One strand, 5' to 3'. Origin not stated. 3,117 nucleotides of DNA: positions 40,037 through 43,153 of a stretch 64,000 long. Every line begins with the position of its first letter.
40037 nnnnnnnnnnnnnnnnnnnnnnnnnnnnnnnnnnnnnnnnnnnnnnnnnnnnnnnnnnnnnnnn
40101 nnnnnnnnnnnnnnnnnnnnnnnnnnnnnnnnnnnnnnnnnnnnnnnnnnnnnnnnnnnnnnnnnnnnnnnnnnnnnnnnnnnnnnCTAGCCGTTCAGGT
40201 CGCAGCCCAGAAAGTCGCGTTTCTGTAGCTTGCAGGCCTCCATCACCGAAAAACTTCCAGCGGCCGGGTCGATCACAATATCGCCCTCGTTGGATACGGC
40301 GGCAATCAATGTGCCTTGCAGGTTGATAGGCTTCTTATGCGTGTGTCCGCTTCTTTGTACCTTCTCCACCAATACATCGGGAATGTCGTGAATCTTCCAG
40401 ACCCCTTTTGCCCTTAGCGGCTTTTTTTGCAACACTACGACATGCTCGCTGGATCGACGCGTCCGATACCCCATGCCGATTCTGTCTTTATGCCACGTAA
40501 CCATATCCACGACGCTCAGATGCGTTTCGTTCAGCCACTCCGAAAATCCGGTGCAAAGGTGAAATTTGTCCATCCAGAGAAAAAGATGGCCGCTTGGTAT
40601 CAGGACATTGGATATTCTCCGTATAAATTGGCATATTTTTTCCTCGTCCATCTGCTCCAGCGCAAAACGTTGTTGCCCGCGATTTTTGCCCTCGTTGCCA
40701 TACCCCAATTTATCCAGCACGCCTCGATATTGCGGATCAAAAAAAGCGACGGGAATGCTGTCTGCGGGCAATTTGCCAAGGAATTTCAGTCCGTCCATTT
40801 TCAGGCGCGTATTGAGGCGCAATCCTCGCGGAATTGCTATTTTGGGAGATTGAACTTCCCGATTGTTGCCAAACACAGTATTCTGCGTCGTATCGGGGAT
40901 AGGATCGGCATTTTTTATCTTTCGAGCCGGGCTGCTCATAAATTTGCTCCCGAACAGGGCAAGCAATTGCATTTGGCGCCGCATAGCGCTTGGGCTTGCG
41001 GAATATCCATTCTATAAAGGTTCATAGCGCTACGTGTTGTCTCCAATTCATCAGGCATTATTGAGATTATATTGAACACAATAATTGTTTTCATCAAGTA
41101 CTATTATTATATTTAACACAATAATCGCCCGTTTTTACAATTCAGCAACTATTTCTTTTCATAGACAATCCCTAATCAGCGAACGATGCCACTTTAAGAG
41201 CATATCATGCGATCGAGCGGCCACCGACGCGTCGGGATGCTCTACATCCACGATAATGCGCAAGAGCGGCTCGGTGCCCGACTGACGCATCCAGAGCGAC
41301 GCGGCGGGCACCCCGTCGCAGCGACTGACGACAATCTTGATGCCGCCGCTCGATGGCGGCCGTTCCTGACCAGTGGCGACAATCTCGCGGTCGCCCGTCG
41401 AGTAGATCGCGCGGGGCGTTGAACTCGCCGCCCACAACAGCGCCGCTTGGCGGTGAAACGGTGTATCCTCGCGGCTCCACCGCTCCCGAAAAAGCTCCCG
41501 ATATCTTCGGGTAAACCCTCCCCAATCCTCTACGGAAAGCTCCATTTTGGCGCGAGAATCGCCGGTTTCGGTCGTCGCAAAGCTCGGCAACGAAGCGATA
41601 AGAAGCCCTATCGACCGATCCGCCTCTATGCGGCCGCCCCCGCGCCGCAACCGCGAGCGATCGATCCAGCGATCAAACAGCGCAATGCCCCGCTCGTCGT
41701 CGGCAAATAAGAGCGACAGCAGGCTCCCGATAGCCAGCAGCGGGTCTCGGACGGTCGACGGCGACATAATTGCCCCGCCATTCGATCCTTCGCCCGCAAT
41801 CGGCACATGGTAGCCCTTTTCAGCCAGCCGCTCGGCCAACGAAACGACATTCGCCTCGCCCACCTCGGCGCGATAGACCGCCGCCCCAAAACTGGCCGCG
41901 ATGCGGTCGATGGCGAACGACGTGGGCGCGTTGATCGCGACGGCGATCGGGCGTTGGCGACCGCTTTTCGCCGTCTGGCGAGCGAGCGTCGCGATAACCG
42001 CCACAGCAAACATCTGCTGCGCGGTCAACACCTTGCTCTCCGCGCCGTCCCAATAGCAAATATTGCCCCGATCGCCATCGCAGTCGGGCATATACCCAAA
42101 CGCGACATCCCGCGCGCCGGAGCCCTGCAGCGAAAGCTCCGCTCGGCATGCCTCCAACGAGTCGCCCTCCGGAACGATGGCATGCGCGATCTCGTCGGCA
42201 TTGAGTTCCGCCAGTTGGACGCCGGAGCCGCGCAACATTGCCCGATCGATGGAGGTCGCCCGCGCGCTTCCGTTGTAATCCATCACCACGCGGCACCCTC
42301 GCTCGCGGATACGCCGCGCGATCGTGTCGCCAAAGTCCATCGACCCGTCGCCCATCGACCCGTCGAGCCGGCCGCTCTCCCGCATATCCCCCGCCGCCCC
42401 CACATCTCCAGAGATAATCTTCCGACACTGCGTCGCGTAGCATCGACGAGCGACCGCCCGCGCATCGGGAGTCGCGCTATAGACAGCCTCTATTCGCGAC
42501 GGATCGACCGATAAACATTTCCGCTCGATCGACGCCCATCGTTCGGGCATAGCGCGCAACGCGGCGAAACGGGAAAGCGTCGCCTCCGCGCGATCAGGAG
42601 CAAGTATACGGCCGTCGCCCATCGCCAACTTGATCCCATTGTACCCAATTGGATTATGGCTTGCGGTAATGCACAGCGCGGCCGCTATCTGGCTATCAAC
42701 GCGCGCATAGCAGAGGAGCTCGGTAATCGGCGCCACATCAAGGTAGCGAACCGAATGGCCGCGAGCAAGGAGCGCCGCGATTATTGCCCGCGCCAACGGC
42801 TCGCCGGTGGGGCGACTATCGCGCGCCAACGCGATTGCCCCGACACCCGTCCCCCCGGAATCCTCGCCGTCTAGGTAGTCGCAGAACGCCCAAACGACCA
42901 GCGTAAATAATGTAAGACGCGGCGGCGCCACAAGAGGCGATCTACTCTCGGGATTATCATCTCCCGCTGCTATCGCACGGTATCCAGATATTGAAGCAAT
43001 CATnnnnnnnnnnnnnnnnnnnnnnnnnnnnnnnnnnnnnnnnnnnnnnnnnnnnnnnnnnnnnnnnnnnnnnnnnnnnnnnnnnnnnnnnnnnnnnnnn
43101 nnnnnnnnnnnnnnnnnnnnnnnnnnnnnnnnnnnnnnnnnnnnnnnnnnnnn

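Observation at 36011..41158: Small defence islet inserted between rpsO and pgm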

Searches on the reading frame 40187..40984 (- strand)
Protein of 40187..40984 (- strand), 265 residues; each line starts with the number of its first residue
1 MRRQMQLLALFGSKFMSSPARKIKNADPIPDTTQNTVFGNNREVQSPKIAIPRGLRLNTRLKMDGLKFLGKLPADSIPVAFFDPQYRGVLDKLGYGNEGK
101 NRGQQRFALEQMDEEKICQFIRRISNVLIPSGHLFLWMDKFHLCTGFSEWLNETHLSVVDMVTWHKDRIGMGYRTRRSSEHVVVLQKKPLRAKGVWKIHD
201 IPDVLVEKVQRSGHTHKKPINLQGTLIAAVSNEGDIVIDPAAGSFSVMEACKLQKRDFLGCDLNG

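Call 8: search_protein_families(library=pfam, max_evalue=1, proteins=[window:40187-40984:-])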
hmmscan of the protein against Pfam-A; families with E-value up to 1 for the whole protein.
window:40187-40984:- (265 aa): 1 family
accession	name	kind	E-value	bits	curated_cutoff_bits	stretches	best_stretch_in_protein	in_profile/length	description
PF01555.25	N6_N4_Mtase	-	4.3e-14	53.4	26.7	1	167-264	116-212/221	DNA methylase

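Call 9: search_protein_families(library=padloc, max_evalue=1, proteins=[window:40187-40984:-])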
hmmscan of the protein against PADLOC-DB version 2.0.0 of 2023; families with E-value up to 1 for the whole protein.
window:40187-40984:- (265 aa): 38 families (the best 25 are shown)
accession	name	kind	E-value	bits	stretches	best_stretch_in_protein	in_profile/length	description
PDLC03271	MTase_II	-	7e-82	272.4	1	58-263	12-218/228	Type II methyltransferase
PDLC03371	MTase_II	-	5.9e-20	69.9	1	58-264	11-241/260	Type II methyltransferase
PDLC03379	MTase_II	-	2.4e-17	61.7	1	63-263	24-229/267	Type II methyltransferase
PDLC03299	MTase_II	-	4.5e-15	53.9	2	199-264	181-246/296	Type II methyltransferase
PDLC03265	MTase_II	-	1.8e-11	42.1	2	211-264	264-317/333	Type II methyltransferase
PDLC03320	MTase_II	-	1.7e-10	38.6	2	193-264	195-263/289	Type II methyltransferase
PDLC03339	MTase_II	-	6.2e-10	36.4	1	173-264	172-260/399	Type II methyltransferase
PDLC03387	MTase_II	-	4.8e-09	33.8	1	210-264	210-264/289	Type II methyltransferase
PDLC03353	MTase_II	-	3.8e-08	31.2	1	191-264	171-239/260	Type II methyltransferase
PDLC03308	MTase_II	-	8.3e-08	29.6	1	126-265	241-384/419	Type II methyltransferase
PDLC03251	MTase_II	-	1e-07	29.5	1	207-263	198-254/282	Type II methyltransferase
PDLC03216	MTase_II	-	5.5e-07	26.9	2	211-262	191-242/364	Type II methyltransferase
PDLC03738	oMTase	-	5.5e-07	26.6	2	213-262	203-252/376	orphan methyltransferase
PDLC03238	MTase_II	-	6.9e-07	26.6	2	195-263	288-353/428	Type II methyltransferase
PDLC03354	MTase_II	-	1.6e-06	25.4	1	182-262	297-369/425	Type II methyltransferase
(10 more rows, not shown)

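Call 10: search_protein_families(library=ncbifam, max_evalue=0.1, proteins=[window:40187-40984:-])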
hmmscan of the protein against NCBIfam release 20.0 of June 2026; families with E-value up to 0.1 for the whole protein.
window:40187-40984:- (265 aa): 3 families
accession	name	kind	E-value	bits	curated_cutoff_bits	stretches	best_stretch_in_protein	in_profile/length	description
NF008572.0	PRK11524.1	equivalog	1.1e-09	37.8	292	1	212-264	193-245/294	adenine-specific DNA-methyltransferase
NF050803.1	DnaMtaseCcrMCaul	equivalog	2e-06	27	830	1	209-262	181-234/350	adenine-specific DNA-methyltransferase CcrM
NF010253.0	PRK13699.1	subfamily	0.0002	21.1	244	1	198-263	127-193/226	DNA methyltransferase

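Call 12: search_solved_structures(query=window:40187-40984:-, max_evalue=0.01, show_alignments=2)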
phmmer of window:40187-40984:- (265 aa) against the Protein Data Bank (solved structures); distinct sequences matched with E-value up to 0.01: 7.
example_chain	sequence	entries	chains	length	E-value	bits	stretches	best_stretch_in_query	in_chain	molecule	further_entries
8urk_A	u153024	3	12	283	1.9e-08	37.1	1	193-264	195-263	Methyltransferase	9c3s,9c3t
9c3u_A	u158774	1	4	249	3.5e-07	32.9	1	192-264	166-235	Methyltransferase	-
5hfj_A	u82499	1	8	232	4.6e-06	29.2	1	111-262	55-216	Adenine specific DNA methyltransferase (DpnA)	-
5hek_A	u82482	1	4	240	5.2e-06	29.1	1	111-262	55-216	Adenine specific DNA methyltransferase (DpnA)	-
1g60_A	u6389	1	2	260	5.4e-06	29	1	210-264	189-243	Adenine-specific Methyltransferase MboIIA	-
8s9m_A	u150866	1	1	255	5.6e-05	25.7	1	61-264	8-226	DNA cytosine-N4 methyltransferase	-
8s9n_A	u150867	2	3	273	5.6e-05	25.7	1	60-264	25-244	DNA cytosine-N4 methyltransferase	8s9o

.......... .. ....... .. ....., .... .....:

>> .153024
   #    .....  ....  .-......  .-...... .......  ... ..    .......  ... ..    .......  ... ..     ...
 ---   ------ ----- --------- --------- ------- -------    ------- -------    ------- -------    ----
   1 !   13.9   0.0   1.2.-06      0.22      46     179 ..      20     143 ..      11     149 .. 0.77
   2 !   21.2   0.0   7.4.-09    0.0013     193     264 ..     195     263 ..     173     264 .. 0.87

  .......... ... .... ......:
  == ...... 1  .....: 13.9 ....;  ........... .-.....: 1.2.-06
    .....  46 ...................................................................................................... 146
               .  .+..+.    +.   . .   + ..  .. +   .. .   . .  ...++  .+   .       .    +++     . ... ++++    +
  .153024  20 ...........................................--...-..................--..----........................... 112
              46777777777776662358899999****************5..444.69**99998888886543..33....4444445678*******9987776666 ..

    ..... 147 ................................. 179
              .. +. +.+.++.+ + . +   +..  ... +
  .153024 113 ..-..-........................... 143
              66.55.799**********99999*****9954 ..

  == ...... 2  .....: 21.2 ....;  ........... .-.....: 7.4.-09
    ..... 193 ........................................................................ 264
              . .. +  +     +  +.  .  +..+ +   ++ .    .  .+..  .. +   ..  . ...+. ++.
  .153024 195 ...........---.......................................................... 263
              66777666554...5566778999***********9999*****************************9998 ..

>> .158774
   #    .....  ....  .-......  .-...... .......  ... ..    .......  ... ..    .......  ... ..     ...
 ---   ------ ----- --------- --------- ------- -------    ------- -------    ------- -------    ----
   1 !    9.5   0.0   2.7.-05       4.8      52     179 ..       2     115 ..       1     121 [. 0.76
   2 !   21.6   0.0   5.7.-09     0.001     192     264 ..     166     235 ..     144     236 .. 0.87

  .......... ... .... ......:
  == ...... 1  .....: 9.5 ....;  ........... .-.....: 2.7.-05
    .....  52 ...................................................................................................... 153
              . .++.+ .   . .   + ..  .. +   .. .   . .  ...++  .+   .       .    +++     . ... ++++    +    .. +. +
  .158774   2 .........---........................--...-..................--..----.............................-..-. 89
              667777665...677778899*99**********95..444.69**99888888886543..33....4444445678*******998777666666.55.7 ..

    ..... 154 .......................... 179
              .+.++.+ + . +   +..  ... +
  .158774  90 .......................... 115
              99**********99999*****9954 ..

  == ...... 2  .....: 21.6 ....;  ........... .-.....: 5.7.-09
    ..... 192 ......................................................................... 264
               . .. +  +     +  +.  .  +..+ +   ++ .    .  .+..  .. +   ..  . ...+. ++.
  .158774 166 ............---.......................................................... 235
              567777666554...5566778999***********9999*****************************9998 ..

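Call 46: find_homologous_proteins(query=A1, max_evalue=1e-20)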
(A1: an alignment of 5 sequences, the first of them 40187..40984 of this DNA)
Query A1 (5 sequences) (265 aa, profile of the alignment): 5090 proteins with E <= 1e-20 among 8000 candidates; the best 120 are listed.
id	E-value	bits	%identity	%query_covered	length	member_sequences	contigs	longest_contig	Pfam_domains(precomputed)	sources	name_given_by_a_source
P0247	1.3e-145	501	61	87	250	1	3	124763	PF01555.25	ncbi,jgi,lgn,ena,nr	ncbi:MAG: site-specific DNA-methyltransferase [Chloroflexota bacterium]|nr:site-specific DNA-methylt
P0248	3.2e-143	494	100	100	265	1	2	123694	PF01555.25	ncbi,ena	-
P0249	1.9e-140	484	68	93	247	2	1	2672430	PF01555.25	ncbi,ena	-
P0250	1.1e-139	482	68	94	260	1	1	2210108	PF01555.25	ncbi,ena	-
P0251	2.7e-134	464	73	94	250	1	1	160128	PF01555.25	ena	-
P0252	3.9e-134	464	77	94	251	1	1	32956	PF01555.25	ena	-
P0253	4.8e-134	463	74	94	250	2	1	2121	PF01555.25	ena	-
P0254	2.0e-133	461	71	94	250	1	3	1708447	PF01555.25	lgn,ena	-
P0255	2.9e-133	461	77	94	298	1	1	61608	PF01555.25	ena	-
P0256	7.8e-133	459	70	93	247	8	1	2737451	PF01555.25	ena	-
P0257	5.7e-132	457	74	88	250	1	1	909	PF01555.25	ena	-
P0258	8.1e-132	456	75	94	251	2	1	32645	PF01555.25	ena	-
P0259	1.8e-130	452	62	91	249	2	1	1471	PF01555.25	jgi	-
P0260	7.4e-130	450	73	94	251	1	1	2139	PF01555.25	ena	-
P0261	1.2e-129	449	74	94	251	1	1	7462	PF01555.25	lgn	-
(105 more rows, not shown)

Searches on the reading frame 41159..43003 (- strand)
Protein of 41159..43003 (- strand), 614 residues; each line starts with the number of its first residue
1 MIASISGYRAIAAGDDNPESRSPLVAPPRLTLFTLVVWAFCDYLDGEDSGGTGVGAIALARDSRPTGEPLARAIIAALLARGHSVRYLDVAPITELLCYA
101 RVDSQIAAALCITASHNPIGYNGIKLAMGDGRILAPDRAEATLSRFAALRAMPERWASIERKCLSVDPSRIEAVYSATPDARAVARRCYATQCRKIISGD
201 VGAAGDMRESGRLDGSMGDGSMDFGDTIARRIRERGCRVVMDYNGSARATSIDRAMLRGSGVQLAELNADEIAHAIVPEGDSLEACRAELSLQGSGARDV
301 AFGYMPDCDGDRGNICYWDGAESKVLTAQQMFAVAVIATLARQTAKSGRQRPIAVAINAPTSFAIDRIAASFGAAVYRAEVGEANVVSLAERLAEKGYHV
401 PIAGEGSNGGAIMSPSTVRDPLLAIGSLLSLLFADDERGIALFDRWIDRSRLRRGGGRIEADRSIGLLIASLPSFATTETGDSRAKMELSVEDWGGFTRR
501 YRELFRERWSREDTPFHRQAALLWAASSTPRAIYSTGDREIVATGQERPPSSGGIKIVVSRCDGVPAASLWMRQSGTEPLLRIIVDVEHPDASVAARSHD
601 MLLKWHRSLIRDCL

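Call 8: search_protein_families(library=pfam, max_evalue=1, proteins=[window:41159-43003:-])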
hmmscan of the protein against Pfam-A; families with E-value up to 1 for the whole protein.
window:41159-43003:- (614 aa): 3 families
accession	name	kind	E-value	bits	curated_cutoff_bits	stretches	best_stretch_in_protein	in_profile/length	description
PF02878.22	PGM_PMM_I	-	3.4e-20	72.6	22.5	1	35-142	25-127/138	Phosphoglucomutase/phosphomannomutase, alpha/beta/alpha domain I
PF02880.22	PGM_PMM_III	-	5.2e-08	33.4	20.7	1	336-432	5-97/115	Phosphoglucomutase/phosphomannomutase, alpha/beta/alpha domain III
PF00408.26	PGM_PMM_IV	-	0.0024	18.3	23.1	1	570-600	36-64/68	Phosphoglucomutase/phosphomannomutase, C-terminal domain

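Call 10: search_protein_families(library=ncbifam, max_evalue=0.1, proteins=[window:41159-43003:-])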
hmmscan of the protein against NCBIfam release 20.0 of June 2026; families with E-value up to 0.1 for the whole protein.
window:41159-43003:- (614 aa): 6 families
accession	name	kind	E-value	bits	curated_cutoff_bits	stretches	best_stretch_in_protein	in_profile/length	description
TIGR03990.1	Arch_GlmM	equivalog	7.1e-38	130.6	439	2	54-161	35-141/444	phosphoglucosamine mutase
TIGR01455.1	glmM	equivalog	7.1e-15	54.6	447.55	1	57-138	41-121/442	phosphoglucosamine mutase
NF007088.0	PRK09542.1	equivalog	7.8e-11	41.6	618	1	53-130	45-120/456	phosphomannomutase/phosphoglucomutase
NF046027.1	PhglucPhmanMutPgmG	equivalog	3.6e-09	35.8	600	1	53-134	43-123/460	phosphoglucomutase/phosphomannomutase PgmG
NF011943.0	PRK15414.1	subfamily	8.3e-06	25.1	801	1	56-153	40-136/456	phosphomannomutase CpsG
NF005737.0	PRK07564.1-1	equivalog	0.0098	14.5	378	1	297-387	267-350/543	alpha-D-glucose phosphate-specific phosphoglucomutase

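Call 17: find_related_loci(query=window:41159-43003:-, collection=genome_contigs, flank=10000)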
Query window:41159-43003:- (614 aa) in genome_contigs; peptide patterns used: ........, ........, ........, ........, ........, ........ (x = any residue, [..] = any of these).
26 stretches matched a pattern, but none encodes a relative of the query by tblastn (E <= 1e-3).

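Call 93: find_related_loci(query=window:41159-43003:-, collection=metagenome_contigs, flank=10000)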
Query window:41159-43003:- (614 aa) in metagenome_contigs; peptide patterns used: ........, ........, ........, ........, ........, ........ (x = any residue, [..] = any of these).
29 stretches matched a pattern, but none encodes a relative of the query by tblastn (E <= 1e-3).
